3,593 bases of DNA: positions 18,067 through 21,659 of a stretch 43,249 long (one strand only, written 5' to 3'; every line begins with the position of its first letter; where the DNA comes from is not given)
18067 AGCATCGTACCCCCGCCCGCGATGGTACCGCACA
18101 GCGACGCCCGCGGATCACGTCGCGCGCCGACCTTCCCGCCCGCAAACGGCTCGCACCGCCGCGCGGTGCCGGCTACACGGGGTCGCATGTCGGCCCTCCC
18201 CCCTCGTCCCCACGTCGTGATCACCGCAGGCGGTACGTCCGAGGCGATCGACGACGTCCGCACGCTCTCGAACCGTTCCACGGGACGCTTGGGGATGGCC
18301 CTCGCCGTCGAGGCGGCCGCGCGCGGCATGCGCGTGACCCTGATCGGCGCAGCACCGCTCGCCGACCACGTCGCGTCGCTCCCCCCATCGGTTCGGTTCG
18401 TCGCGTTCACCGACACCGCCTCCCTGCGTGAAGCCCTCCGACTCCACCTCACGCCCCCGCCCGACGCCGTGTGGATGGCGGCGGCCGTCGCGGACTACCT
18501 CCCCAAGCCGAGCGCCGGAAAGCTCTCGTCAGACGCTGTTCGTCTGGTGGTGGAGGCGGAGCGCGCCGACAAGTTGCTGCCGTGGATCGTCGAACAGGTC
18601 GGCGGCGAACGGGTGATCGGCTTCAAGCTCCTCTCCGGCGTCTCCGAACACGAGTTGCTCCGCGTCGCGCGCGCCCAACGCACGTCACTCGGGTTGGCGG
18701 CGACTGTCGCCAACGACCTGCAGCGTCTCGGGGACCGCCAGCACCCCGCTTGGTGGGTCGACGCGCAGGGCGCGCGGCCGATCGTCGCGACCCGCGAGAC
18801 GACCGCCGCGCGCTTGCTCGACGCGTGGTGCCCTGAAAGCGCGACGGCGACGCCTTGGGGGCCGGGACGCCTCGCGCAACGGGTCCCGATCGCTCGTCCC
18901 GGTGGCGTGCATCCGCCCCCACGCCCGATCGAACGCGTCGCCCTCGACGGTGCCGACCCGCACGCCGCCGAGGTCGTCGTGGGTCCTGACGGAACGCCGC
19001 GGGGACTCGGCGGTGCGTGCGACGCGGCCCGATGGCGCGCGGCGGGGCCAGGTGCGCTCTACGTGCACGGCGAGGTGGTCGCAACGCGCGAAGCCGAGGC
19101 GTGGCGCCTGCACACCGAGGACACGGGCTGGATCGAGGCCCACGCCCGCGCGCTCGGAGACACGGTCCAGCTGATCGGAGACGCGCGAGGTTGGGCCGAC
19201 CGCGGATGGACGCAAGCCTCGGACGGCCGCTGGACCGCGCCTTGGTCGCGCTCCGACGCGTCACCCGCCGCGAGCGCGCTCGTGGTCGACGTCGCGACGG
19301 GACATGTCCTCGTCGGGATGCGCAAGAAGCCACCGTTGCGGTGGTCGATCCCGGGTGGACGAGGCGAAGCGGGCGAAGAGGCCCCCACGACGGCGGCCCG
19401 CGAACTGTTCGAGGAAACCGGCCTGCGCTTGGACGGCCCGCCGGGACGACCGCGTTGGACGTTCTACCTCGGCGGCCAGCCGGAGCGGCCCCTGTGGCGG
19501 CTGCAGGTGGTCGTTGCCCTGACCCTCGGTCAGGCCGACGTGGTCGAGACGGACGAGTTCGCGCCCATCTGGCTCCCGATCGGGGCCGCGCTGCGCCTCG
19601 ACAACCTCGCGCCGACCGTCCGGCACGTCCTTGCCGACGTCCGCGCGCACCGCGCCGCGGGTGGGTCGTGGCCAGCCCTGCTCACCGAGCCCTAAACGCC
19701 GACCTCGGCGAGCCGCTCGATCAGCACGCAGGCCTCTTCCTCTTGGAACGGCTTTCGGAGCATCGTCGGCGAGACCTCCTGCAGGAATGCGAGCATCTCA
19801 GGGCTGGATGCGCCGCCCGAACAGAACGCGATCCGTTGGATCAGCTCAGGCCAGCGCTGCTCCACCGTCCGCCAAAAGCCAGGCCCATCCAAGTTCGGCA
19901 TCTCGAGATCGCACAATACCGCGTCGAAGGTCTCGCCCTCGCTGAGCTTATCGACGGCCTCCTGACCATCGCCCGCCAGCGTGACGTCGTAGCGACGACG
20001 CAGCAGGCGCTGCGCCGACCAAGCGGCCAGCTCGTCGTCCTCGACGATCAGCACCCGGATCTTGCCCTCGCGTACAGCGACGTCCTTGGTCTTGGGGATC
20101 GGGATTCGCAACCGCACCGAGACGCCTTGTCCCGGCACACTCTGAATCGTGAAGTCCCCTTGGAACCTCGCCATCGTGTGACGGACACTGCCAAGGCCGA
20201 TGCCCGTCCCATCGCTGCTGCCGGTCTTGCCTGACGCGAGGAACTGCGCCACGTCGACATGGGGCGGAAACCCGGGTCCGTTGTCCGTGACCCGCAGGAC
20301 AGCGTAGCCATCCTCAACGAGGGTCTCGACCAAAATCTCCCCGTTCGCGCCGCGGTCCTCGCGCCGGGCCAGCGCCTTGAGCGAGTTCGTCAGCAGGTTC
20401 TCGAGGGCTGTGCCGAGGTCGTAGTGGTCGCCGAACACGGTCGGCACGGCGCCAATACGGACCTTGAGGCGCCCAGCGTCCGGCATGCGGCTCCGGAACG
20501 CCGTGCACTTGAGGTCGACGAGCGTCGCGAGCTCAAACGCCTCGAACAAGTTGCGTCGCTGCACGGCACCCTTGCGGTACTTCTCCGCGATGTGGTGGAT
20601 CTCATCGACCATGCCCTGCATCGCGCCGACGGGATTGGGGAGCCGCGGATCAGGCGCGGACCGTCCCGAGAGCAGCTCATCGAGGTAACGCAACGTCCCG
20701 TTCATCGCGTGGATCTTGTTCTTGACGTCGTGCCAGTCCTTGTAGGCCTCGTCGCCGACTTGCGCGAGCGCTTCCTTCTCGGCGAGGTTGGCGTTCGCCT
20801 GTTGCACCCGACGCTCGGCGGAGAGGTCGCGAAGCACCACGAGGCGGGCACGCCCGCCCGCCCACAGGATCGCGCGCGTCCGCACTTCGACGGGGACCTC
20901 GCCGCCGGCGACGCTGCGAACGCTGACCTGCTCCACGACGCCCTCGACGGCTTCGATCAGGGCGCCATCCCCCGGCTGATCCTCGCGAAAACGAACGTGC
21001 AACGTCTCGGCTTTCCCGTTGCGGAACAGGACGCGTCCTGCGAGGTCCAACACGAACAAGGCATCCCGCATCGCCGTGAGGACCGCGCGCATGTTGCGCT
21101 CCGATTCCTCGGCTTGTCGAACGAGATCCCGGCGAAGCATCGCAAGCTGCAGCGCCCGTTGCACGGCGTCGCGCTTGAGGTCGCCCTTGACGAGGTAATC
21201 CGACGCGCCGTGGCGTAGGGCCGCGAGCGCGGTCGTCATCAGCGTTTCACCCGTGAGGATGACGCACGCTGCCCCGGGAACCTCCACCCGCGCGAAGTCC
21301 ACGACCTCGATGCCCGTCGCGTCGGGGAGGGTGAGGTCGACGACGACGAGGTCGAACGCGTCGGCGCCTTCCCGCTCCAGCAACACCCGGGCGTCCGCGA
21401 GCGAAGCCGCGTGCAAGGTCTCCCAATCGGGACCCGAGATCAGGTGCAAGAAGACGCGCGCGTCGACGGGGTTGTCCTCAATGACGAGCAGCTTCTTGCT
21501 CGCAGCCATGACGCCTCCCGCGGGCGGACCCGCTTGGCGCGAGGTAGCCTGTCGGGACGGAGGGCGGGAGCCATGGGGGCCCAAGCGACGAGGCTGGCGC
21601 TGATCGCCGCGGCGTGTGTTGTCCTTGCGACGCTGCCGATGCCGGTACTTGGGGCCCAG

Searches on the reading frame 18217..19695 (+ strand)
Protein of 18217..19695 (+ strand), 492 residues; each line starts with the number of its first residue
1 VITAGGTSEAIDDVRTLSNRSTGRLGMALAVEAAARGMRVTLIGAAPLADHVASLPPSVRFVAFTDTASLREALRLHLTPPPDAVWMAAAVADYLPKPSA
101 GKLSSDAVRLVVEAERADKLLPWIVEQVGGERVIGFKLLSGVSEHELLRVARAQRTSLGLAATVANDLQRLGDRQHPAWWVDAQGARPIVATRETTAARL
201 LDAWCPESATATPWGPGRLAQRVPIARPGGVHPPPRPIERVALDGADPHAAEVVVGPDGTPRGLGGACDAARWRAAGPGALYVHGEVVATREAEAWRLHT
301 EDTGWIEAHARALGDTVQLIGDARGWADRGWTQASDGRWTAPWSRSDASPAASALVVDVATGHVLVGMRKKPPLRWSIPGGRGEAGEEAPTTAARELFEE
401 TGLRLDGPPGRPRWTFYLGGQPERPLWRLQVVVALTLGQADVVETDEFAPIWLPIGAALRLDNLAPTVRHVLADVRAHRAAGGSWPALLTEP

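Call 85: search_protein_families(library=pfam, proteins=[window:18217-19695:+], max_evalue=0.0001)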
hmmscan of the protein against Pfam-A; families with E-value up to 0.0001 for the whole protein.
window:18217-19695:+ (492 aa): 2 families
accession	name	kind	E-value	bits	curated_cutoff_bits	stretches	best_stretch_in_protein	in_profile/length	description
PF04127.22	DFP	-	2.8e-31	109.2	22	1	1-170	7-171/186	DNA/pantothenate metabolism flavoprotein C-terminal domain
PF00293.34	NUDIX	-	1.7e-14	54.4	21.1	1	351-474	5-133/134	NUDIX domain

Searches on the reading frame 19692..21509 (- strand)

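Call 85: search_protein_families(library=pfam, proteins=[window:19692-21509:-], max_evalue=0.0001)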
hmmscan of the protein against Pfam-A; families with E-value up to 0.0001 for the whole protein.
window:19692-21509:- (605 aa): 3 families
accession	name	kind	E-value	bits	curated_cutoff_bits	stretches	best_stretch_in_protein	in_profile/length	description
PF00072.30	Response_reg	-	2.9e-28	98.7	30.2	2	486-594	1-107/111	Response regulator receiver domain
PF02518.31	HATPase_c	-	3.6e-16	60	26.4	1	361-472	2-110/111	Histidine kinase-, DNA gyrase B-, and HSP90-like ATPase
PF00989.32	PAS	-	4.3e-05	23.9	22.6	0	139-170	2-33/113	PAS fold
